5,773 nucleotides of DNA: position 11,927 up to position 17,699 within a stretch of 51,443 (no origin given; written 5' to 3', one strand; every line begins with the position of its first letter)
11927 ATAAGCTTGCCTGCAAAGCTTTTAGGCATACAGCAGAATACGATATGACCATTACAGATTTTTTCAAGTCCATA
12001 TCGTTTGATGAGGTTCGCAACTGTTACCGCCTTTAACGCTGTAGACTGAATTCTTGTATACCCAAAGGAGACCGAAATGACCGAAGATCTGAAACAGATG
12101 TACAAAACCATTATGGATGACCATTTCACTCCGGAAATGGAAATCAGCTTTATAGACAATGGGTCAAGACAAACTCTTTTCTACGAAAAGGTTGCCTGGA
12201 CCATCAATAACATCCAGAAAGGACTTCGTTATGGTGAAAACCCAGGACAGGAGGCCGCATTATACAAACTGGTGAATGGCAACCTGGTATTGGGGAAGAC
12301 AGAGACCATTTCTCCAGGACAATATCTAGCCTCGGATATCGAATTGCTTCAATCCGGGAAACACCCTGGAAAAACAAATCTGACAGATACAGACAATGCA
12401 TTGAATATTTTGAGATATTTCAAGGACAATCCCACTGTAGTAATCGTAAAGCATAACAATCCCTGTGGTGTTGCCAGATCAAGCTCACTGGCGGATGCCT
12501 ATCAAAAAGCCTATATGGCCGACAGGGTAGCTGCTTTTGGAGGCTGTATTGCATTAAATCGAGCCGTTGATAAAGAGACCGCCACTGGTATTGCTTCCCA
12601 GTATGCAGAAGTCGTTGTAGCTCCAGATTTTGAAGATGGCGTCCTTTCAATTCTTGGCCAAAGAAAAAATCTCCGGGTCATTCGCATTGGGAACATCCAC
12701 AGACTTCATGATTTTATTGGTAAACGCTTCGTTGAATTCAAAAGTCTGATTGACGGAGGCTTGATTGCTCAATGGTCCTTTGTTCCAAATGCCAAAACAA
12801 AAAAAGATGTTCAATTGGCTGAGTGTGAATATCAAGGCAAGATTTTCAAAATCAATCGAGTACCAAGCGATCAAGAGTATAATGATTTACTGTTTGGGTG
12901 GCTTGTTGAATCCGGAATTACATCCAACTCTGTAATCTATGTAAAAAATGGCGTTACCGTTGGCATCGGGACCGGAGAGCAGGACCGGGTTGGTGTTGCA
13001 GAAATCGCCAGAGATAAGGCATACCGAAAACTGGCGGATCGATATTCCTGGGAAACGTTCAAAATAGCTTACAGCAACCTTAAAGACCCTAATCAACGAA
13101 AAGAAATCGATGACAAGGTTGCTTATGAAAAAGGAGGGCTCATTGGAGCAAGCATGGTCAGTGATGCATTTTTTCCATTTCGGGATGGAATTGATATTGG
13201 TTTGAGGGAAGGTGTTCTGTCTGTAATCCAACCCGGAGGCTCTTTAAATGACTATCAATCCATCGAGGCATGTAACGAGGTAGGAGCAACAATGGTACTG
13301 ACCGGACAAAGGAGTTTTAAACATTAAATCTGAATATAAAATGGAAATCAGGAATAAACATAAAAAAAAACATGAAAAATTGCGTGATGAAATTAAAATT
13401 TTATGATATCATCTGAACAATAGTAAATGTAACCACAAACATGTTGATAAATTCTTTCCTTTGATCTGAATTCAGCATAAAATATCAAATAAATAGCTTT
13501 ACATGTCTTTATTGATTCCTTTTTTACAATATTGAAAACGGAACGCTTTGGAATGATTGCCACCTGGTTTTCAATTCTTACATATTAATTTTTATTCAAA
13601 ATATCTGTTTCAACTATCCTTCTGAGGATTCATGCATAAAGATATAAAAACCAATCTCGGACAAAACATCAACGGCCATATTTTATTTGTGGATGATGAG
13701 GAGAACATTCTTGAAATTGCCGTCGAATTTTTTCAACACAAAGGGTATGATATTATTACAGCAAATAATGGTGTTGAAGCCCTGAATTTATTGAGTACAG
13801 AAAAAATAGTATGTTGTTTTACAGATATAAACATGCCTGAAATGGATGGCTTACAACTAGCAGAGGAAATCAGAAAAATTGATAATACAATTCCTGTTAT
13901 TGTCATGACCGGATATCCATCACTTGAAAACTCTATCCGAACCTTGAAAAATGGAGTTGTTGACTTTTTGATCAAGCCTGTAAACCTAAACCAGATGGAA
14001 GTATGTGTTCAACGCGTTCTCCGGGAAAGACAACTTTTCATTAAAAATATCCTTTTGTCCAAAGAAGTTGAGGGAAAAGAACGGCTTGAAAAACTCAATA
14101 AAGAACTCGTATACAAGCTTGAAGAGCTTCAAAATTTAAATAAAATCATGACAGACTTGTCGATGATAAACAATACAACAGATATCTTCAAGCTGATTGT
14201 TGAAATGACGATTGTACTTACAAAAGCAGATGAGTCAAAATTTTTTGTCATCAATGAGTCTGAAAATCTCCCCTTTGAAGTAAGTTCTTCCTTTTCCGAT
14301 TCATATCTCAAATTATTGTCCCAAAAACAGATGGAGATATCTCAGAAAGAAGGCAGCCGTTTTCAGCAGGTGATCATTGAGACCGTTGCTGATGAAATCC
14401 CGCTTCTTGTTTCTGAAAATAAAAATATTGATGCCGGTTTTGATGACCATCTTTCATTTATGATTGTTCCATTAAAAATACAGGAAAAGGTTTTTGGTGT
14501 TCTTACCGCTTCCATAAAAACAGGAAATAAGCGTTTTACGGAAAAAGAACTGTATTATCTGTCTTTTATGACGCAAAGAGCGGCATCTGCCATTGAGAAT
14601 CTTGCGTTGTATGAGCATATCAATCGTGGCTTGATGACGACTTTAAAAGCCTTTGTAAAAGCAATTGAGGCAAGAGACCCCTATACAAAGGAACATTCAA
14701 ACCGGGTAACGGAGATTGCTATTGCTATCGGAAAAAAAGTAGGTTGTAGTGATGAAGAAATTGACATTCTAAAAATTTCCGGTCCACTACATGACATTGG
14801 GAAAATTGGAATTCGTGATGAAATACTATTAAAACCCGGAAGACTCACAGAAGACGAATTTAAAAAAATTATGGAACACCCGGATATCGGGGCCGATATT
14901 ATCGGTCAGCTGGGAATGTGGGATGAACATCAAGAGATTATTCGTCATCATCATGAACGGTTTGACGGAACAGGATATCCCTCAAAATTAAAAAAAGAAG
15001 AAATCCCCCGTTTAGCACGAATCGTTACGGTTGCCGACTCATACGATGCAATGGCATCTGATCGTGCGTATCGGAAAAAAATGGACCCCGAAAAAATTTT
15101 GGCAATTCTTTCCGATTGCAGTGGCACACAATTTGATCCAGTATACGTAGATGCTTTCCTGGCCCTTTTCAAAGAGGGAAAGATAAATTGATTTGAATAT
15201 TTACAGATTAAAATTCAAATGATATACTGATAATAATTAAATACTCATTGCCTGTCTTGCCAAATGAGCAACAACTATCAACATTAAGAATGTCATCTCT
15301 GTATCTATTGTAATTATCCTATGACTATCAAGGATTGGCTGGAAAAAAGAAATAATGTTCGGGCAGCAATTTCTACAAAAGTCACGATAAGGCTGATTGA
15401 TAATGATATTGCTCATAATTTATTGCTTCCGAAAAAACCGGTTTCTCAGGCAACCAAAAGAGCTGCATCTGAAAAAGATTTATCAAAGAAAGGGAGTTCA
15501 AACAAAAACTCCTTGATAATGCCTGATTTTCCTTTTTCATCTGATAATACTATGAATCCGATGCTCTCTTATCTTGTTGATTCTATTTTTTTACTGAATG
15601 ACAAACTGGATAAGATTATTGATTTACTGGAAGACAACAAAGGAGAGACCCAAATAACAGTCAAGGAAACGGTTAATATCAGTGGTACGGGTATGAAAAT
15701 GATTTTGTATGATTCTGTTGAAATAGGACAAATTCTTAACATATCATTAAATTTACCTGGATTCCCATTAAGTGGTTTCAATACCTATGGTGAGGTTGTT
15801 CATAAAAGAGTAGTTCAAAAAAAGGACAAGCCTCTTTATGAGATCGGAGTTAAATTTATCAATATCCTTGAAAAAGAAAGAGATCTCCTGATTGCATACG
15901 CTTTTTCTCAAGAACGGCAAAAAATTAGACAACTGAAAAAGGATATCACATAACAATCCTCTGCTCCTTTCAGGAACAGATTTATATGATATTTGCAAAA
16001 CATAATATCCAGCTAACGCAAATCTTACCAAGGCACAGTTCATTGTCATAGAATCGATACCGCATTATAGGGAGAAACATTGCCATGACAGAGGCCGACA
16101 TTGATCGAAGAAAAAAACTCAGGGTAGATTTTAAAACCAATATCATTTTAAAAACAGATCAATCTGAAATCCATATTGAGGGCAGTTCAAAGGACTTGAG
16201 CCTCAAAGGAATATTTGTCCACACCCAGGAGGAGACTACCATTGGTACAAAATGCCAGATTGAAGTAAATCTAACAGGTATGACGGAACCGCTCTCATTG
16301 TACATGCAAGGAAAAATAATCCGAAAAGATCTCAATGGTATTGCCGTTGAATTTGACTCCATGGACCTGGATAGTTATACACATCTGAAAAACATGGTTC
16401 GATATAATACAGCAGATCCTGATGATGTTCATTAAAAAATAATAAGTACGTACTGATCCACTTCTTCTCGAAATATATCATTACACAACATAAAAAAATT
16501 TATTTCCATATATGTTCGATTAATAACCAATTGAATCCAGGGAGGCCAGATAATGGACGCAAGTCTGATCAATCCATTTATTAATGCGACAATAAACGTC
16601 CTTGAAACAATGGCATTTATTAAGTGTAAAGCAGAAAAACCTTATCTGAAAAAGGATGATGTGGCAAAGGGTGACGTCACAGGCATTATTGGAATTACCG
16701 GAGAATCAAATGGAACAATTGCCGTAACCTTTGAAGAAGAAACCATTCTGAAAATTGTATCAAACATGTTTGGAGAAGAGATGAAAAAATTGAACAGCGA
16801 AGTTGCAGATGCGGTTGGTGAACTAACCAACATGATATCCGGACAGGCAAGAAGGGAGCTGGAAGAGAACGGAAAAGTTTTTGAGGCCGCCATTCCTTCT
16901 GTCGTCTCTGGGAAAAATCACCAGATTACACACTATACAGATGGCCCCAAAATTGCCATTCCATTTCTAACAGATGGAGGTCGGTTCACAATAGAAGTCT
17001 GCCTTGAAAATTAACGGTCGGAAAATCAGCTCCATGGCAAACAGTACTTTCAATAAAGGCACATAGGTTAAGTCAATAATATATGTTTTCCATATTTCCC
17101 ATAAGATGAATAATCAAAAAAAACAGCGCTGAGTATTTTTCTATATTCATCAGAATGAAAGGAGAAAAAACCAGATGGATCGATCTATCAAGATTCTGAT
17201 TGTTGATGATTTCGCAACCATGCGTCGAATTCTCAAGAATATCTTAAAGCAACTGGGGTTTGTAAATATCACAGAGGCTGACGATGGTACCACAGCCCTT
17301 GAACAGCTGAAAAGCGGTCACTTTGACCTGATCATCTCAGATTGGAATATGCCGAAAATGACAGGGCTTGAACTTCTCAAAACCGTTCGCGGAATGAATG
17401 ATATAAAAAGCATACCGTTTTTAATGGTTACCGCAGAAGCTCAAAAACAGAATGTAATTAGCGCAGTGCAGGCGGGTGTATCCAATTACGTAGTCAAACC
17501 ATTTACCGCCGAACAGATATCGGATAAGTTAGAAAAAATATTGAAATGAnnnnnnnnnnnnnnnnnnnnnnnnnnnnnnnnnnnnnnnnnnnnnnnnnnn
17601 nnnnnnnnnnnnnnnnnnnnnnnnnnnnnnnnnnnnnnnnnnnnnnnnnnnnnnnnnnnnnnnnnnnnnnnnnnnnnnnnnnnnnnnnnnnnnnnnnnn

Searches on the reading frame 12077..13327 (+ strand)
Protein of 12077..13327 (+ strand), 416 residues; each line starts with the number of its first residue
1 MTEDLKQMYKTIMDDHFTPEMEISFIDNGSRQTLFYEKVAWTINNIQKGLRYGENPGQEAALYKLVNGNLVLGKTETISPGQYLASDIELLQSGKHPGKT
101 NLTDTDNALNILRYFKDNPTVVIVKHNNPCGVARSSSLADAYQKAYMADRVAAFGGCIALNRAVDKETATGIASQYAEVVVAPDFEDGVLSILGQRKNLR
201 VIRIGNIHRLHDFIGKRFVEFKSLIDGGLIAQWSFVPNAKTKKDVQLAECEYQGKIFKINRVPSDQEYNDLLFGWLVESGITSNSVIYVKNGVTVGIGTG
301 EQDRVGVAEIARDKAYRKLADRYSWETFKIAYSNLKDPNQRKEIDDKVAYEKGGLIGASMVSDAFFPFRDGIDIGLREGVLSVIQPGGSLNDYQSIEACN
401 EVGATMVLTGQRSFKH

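Call 62: search_protein_families(library=pfam, proteins=[window:12077-13327:+], max_evalue=0.0001)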
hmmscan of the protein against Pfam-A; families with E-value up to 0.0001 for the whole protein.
window:12077-13327:+ (416 aa): 1 family
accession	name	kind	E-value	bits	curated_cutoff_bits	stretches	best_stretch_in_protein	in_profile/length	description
PF01808.24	AICARFT_IMPCHas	-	1.7e-62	212.2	25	1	37-314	67-311/311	AICARFT/IMPCHase bienzyme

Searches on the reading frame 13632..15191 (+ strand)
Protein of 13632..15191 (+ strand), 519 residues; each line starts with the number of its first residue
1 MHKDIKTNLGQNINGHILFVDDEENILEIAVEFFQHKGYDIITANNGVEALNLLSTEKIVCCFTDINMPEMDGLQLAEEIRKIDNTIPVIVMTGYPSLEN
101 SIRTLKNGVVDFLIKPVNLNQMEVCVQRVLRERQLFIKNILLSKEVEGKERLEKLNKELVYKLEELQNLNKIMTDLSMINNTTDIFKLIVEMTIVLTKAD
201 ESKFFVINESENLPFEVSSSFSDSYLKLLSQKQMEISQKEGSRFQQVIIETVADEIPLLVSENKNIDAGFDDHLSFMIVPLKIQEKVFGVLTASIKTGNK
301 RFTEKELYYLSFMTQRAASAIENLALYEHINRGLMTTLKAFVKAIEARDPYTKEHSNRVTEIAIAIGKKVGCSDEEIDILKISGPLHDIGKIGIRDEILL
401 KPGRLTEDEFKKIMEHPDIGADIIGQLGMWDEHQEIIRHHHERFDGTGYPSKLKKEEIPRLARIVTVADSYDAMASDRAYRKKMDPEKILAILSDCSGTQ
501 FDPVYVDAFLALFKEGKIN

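Call 25: search_protein_families(library=pfam, proteins=[window:13632-15191:+], max_evalue=0.001)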
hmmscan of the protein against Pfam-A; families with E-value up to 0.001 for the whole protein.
window:13632-15191:+ (519 aa): 6 families
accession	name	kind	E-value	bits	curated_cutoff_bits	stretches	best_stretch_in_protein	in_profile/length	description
PF13487.12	HD_5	-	3e-33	115.4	27.2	1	340-503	2-168/170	HD domain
PF00072.30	Response_reg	-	9.4e-27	93.8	30.2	1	17-123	1-107/111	Response regulator receiver domain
PF01966.28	HD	-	1.8e-22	80.2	22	1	354-474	3-116/116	HD domain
PF13492.12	GAF_3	-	6e-06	27.1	27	1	268-323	75-129/129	GAF domain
PF01590.32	GAF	-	0.00028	21.9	22.4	1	184-321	4-133/133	GAF domain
PF13185.12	GAF_2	-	0.00034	21.3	28.6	1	273-322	88-136/136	GAF domain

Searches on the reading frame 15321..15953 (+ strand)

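Call 25: search_protein_families(library=pfam, proteins=[window:15321-15953:+], max_evalue=0.001)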
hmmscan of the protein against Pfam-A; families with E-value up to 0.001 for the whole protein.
window:15321-15953:+ (210 aa): 1 family
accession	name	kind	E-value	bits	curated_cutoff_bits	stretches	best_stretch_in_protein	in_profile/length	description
PF07238.19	PilZ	-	2.6e-09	37.8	22.5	1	111-195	22-101/102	PilZ domain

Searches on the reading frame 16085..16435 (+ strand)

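Call 25: search_protein_families(library=pfam, proteins=[window:16085-16435:+], max_evalue=0.001)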
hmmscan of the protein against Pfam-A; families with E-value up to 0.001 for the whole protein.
window:16085-16435:+ (116 aa): 1 family
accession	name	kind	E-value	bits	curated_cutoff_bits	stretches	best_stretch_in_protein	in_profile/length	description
PF07238.19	PilZ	-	1.1e-11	45.5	22.5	1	7-105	1-100/102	PilZ domain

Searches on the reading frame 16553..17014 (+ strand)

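Call 25: search_protein_families(library=pfam, proteins=[window:16553-17014:+], max_evalue=0.001)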
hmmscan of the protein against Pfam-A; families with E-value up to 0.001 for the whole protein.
window:16553-17014:+ (153 aa): 2 families
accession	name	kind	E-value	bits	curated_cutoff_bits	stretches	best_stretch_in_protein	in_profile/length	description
PF13690.11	CheX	-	7.5e-28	96.9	27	1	42-138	1-93/94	Chemotaxis phosphatase CheX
PF04509.17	CheC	-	7.4e-05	23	22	1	84-118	2-37/38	CheC-like family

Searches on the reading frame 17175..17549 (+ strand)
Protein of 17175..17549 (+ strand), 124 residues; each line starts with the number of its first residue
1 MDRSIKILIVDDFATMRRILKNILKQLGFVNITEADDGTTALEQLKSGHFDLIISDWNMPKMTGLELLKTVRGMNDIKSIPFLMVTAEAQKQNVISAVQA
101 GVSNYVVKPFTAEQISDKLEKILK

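Call 25: search_protein_families(library=pfam, proteins=[window:17175-17549:+], max_evalue=0.001)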
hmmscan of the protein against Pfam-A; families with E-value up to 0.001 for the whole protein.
window:17175-17549:+ (124 aa): 1 family
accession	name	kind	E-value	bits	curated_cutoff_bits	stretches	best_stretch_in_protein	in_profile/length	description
PF00072.30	Response_reg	-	1.7e-31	109.1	30.2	1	7-119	1-110/111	Response regulator receiver domain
